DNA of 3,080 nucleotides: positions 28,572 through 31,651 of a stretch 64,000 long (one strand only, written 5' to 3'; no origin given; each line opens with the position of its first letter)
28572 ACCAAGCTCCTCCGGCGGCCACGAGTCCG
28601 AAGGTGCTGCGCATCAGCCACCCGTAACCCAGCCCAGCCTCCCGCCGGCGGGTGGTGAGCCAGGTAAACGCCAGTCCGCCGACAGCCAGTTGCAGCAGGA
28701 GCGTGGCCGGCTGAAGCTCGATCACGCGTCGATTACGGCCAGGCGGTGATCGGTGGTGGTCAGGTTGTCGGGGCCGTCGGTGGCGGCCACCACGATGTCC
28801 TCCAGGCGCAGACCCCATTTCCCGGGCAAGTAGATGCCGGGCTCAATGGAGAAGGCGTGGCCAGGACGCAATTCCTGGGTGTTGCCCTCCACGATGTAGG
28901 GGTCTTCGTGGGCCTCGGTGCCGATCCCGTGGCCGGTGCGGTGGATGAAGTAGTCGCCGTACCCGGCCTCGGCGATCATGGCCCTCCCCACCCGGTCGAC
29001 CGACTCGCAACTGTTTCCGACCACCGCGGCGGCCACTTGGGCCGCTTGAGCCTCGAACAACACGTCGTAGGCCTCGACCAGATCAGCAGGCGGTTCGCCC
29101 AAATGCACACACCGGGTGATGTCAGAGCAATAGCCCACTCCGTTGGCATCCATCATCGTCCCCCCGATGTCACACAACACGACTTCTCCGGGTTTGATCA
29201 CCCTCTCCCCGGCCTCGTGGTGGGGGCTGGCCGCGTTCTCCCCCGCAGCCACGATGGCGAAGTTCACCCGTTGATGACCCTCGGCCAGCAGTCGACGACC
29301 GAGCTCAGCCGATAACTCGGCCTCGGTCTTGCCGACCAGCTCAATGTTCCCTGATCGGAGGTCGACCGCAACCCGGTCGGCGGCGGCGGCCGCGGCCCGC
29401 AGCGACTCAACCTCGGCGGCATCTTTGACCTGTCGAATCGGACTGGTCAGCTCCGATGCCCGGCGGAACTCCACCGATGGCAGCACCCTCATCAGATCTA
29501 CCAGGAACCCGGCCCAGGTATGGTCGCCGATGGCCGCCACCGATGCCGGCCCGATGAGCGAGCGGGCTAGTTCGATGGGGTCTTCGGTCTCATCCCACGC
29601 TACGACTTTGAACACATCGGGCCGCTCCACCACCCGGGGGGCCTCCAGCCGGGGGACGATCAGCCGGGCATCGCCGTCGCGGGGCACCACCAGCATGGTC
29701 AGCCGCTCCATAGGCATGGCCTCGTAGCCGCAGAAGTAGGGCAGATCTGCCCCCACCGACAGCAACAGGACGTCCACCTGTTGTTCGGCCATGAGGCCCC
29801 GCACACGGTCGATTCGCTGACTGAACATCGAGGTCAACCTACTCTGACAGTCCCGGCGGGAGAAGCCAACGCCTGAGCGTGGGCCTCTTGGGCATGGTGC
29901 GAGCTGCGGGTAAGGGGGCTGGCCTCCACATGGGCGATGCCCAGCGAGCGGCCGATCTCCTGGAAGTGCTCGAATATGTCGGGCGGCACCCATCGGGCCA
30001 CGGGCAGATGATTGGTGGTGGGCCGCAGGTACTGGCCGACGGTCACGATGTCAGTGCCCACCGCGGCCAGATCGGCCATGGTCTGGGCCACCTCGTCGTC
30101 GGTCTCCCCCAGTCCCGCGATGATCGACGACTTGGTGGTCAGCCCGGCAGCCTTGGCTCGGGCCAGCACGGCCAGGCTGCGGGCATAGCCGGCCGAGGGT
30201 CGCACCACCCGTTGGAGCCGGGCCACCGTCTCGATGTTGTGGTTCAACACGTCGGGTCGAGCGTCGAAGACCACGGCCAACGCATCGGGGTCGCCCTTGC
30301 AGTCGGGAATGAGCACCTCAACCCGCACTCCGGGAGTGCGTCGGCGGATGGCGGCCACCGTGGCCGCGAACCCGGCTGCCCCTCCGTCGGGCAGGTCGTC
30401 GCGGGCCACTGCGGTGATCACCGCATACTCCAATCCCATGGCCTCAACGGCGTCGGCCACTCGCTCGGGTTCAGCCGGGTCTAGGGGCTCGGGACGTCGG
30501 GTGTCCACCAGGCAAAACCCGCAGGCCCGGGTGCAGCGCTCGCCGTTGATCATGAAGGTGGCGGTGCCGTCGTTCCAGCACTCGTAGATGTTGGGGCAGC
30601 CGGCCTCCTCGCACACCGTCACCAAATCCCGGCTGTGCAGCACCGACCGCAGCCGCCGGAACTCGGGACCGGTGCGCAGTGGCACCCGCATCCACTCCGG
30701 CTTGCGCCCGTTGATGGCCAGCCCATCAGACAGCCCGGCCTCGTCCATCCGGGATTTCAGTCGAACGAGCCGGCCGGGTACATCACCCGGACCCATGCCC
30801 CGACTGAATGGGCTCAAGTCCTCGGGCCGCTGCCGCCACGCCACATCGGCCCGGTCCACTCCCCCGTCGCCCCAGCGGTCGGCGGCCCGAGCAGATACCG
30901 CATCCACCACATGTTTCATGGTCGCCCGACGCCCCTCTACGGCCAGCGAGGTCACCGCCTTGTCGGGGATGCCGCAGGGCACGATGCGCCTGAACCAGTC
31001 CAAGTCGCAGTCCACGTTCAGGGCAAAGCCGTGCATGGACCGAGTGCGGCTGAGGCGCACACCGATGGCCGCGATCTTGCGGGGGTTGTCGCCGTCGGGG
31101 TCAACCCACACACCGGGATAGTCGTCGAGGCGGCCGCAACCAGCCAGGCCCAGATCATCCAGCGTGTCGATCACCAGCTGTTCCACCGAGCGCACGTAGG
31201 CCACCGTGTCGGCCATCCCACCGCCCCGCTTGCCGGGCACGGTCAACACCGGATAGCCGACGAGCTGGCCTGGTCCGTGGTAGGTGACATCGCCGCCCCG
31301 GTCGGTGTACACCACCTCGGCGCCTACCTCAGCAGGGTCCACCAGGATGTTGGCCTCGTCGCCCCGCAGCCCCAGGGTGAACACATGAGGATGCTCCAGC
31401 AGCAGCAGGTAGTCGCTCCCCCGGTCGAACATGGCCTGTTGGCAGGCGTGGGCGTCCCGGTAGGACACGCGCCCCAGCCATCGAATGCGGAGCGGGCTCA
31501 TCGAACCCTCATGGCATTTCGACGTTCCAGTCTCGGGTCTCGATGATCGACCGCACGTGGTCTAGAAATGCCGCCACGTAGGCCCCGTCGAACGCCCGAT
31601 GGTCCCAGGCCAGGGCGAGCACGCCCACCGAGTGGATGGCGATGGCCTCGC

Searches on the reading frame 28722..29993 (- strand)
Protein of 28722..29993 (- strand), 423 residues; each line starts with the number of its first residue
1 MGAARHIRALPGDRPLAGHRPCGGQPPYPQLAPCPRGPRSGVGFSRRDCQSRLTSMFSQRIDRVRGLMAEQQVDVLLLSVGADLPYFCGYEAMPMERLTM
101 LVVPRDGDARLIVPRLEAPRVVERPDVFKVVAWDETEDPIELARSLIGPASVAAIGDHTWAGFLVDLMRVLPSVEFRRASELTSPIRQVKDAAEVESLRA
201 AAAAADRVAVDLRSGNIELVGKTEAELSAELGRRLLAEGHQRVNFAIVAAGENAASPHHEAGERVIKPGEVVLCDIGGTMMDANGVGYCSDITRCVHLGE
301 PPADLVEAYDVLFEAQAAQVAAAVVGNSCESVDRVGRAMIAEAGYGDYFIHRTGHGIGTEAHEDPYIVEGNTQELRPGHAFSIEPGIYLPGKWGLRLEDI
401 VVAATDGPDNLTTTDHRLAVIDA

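Call 44: search_protein_families(library=pfam, proteins=[window:28722-29993:-], max_evalue=0.0001)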
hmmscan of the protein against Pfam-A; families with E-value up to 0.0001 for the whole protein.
window:28722-29993:- (423 aa): 2 families
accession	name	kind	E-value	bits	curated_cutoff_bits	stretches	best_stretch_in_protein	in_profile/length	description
PF00557.29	Peptidase_M24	-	6.4e-51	173.5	23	1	197-402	2-205/208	Metallopeptidase family M24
PF01321.24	Creatinase_N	-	7e-17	62.6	22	1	60-189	1-128/128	Creatinase/Prolidase N-terminal domain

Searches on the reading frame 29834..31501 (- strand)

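Call 44: search_protein_families(library=pfam, proteins=[window:29834-31501:-], max_evalue=0.0001)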
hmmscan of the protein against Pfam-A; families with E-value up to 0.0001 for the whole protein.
window:29834-31501:- (555 aa): 2 families
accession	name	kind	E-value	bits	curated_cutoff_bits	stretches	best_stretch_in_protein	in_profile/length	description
PF21948.1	LplA-B_cat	-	3.7e-36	125.4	27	1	16-204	4-197/200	Lipoyl protein ligase A/B catalytic domain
PF04055.27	Radical_SAM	-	1.9e-20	74.1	29.5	1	321-477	5-165/166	Radical SAM superfamily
